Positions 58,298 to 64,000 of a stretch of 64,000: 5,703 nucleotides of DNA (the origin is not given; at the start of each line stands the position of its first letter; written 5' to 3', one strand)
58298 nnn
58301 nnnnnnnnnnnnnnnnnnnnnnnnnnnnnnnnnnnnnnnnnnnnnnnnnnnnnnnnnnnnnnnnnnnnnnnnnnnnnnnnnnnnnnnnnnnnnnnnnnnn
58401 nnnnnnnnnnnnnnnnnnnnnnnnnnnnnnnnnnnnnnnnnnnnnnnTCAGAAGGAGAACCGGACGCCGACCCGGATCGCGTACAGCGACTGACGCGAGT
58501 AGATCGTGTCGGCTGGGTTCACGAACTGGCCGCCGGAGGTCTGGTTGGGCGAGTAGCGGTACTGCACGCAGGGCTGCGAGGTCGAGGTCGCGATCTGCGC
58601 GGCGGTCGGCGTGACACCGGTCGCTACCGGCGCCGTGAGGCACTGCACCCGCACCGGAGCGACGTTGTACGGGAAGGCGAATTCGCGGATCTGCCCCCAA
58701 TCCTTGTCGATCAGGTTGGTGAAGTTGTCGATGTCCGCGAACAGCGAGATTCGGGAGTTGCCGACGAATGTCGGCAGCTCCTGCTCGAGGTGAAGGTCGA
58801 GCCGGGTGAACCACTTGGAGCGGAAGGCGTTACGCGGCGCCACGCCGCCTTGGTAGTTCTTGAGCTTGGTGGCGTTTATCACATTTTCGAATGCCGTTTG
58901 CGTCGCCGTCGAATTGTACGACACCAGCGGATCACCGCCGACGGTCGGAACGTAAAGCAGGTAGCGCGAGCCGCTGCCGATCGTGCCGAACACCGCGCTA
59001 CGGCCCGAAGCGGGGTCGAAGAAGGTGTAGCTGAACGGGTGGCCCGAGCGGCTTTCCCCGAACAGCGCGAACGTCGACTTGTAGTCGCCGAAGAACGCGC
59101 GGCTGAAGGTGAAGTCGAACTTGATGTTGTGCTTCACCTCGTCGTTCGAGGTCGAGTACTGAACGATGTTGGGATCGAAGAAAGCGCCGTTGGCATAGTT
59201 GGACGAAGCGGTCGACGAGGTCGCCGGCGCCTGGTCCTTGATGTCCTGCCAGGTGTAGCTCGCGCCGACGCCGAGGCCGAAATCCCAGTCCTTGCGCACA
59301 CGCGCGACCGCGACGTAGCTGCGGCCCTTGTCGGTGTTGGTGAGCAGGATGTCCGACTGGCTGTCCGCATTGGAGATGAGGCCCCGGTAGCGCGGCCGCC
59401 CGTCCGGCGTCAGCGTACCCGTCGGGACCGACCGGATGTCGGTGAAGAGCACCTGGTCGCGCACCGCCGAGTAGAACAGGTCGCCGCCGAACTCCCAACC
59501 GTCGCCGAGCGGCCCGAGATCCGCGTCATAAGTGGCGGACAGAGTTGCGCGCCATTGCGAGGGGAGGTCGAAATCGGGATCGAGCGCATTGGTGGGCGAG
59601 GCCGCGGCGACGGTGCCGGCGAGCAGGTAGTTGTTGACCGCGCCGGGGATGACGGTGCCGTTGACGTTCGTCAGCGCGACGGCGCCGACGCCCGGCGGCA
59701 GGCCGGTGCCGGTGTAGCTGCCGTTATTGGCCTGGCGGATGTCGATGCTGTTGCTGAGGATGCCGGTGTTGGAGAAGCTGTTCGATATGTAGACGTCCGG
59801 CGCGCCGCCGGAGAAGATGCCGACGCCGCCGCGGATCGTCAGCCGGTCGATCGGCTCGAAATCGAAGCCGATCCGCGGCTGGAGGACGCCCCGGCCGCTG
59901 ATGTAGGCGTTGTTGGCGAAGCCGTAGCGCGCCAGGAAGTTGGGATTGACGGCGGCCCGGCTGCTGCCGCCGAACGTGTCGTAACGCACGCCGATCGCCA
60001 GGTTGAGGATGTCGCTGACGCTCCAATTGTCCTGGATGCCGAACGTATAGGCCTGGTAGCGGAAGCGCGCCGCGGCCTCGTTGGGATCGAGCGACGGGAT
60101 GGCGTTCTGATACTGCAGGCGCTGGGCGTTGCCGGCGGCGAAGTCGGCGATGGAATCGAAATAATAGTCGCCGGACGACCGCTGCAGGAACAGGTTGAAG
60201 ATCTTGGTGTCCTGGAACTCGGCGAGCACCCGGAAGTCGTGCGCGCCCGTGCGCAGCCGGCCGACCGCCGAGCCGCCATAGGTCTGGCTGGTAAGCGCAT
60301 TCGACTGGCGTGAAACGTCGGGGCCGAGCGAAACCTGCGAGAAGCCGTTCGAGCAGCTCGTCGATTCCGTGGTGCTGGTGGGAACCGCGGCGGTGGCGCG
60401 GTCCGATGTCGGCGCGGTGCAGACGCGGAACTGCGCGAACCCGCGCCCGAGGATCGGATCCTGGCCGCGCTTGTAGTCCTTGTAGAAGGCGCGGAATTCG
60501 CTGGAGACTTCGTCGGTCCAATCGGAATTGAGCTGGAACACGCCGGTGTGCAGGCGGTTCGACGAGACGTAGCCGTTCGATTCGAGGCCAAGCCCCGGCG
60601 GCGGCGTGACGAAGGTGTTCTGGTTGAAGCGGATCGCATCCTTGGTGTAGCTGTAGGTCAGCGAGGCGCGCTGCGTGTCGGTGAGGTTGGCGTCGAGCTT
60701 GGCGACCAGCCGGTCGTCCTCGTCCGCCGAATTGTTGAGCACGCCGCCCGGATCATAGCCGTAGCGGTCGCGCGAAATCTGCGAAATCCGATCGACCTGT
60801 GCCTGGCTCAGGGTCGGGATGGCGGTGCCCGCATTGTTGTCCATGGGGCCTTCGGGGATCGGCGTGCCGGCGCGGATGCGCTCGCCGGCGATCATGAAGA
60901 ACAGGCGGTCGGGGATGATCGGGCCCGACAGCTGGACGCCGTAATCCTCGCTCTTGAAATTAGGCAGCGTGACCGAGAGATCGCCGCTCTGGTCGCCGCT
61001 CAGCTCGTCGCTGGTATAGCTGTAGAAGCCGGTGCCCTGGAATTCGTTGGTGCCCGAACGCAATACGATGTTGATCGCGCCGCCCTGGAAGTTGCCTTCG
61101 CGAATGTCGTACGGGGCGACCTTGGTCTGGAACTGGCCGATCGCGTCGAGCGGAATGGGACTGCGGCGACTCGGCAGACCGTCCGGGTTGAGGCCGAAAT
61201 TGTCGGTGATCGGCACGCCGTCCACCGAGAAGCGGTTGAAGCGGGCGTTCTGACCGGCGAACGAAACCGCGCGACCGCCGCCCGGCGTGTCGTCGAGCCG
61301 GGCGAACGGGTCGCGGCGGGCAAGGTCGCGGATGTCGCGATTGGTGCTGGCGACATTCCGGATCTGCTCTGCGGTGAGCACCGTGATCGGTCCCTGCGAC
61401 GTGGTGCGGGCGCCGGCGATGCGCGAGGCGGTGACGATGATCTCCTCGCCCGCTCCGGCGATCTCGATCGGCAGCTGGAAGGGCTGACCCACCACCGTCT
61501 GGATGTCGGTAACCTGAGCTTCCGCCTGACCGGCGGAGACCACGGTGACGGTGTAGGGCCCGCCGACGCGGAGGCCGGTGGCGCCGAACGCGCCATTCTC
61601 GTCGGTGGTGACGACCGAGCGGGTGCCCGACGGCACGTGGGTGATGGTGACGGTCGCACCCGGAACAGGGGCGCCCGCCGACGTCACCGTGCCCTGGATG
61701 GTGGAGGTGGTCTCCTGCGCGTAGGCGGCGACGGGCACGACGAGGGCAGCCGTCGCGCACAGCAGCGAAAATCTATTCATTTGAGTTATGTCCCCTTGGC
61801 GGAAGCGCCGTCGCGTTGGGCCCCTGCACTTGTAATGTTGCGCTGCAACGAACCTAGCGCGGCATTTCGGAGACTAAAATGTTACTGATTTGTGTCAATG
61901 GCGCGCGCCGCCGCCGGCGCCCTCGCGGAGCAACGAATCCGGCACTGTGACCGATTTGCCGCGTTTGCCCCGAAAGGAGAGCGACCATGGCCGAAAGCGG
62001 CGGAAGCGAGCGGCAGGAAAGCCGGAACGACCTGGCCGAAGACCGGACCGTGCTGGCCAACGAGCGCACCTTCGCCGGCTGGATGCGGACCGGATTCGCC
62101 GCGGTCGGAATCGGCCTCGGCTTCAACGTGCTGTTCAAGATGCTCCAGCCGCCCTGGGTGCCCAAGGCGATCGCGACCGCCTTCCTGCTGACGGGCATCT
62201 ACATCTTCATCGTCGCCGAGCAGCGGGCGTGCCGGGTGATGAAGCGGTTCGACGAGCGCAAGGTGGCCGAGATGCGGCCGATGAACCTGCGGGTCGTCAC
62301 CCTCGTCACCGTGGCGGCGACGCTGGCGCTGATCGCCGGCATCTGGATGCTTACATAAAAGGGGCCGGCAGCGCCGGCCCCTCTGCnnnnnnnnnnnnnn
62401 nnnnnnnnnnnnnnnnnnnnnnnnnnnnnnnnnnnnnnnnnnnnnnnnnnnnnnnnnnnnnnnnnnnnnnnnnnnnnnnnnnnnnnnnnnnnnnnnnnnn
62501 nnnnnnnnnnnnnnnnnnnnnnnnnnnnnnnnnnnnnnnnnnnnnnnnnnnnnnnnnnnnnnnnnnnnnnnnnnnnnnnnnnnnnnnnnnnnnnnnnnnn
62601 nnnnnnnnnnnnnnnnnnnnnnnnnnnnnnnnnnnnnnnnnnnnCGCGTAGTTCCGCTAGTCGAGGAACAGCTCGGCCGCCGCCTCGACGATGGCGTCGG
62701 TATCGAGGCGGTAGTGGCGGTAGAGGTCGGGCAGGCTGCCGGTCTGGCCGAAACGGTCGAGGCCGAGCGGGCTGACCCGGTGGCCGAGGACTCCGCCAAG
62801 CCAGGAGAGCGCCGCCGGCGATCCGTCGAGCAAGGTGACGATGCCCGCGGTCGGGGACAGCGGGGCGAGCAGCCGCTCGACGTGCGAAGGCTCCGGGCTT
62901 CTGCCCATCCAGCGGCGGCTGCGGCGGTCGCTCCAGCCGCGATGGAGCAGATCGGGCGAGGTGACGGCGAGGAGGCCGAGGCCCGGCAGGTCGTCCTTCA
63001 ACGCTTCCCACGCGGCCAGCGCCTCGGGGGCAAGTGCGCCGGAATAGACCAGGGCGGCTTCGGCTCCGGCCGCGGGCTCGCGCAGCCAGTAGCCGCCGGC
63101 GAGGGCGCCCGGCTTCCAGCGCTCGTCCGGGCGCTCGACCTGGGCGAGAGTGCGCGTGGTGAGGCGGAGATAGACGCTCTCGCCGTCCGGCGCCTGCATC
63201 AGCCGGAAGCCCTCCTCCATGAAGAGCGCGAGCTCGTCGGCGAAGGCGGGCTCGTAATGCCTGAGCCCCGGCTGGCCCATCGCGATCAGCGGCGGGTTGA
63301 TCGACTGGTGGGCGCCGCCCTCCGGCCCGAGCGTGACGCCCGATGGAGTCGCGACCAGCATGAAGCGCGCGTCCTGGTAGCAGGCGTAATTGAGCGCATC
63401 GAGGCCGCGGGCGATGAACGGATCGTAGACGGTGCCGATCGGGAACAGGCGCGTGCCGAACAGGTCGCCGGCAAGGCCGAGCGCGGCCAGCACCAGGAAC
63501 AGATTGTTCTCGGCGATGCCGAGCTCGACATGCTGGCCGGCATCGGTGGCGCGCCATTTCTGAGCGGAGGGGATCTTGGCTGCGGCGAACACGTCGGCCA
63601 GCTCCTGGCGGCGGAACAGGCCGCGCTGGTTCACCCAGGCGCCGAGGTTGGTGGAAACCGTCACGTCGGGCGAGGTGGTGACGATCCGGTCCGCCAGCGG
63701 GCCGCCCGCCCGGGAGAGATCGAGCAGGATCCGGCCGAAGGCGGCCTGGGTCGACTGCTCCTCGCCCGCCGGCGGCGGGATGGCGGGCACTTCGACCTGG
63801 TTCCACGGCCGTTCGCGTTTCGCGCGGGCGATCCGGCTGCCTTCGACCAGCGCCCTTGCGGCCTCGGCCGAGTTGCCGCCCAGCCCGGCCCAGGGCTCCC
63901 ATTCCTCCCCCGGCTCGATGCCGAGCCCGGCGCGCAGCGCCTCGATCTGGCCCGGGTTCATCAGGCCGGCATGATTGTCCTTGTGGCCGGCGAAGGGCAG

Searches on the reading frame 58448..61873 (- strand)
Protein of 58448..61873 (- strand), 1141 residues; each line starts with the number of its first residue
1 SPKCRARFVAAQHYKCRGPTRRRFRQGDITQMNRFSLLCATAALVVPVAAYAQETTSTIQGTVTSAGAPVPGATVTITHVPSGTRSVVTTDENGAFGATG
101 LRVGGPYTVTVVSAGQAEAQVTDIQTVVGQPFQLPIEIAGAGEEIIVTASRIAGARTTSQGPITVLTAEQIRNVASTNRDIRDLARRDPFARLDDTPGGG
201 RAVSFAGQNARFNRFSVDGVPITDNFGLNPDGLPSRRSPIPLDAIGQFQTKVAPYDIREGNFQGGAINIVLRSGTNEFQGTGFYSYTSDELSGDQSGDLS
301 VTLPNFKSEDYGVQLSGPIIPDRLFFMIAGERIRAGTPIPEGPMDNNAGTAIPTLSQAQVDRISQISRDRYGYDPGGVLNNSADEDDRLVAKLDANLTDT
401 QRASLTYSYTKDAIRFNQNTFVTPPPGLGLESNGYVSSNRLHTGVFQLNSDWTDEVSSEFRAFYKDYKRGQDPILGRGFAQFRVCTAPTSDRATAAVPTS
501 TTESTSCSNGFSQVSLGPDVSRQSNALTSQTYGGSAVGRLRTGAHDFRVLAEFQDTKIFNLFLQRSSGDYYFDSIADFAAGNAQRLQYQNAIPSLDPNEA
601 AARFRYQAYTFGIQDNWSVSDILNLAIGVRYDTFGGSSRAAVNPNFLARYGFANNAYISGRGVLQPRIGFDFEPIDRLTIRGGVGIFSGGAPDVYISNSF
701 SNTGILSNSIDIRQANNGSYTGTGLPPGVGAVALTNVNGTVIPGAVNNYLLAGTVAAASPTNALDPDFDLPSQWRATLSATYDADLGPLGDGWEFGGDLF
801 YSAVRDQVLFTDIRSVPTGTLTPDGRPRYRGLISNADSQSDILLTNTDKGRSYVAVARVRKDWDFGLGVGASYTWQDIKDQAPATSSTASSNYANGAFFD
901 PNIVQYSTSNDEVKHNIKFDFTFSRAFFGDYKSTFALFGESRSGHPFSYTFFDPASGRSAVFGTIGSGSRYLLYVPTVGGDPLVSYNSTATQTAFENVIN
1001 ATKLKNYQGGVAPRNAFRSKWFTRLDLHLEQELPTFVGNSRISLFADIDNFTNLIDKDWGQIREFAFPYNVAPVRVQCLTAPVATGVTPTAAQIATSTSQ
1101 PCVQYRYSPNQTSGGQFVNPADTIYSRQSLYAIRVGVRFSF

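Call 18: search_protein_families(library=pfam, proteins=[window:58448-61873:-], max_evalue=0.00001)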
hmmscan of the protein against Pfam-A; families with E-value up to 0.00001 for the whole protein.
window:58448-61873:- (1141 aa): 3 families
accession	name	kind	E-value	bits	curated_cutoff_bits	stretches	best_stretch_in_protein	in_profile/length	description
PF25183.1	OMP_b-brl_4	-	3e-36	125.6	30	1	270-1053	1-807/838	Outer membrane beta barrel domain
PF13620.12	CarboxypepD_reg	-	2.2e-15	57.2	32.3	1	58-135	1-78/82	Carboxypeptidase regulatory-like domain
PF07715.20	Plug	-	3.6e-06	27.9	23.9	1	159-261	5-101/107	TonB-dependent Receptor Plug Domain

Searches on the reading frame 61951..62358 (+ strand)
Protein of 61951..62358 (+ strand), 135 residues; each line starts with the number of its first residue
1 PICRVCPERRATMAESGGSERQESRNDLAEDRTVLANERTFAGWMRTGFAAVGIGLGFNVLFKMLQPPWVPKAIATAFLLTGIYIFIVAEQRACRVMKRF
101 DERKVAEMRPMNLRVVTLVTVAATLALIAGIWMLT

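Call 18: search_protein_families(library=pfam, proteins=[window:61951-62358:+], max_evalue=0.00001)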
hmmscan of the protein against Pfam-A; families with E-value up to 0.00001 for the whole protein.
window:61951-62358:+ (135 aa): 1 family
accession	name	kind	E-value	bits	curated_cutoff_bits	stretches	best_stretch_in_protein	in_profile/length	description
PF02656.20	DUF202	-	5.6e-15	56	23.4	1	32-98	1-67/68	Domain of unknown function (DUF202)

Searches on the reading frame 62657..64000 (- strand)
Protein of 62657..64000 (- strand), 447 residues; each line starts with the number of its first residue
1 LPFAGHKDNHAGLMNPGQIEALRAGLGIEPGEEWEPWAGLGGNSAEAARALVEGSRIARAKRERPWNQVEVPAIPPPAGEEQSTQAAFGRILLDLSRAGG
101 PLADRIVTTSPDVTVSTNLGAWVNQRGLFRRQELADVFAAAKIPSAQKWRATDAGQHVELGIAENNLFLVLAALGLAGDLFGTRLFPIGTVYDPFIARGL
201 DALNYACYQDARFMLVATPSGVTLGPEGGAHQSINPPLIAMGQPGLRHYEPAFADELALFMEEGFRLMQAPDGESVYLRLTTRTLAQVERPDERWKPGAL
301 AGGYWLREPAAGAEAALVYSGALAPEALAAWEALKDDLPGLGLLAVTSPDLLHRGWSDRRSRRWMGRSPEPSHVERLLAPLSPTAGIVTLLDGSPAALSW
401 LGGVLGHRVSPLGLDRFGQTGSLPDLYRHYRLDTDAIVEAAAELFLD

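Call 18: search_protein_families(library=pfam, proteins=[window:62657-64000:-], max_evalue=0.00001)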
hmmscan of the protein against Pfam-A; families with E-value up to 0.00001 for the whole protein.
window:62657-64000:- (447 aa): 1 family
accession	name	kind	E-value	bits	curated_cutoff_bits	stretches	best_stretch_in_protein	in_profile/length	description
PF17831.6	PDH_E1_M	-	3.9e-09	36.6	23.2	1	79-281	20-220/229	Pyruvate dehydrogenase E1 component middle domain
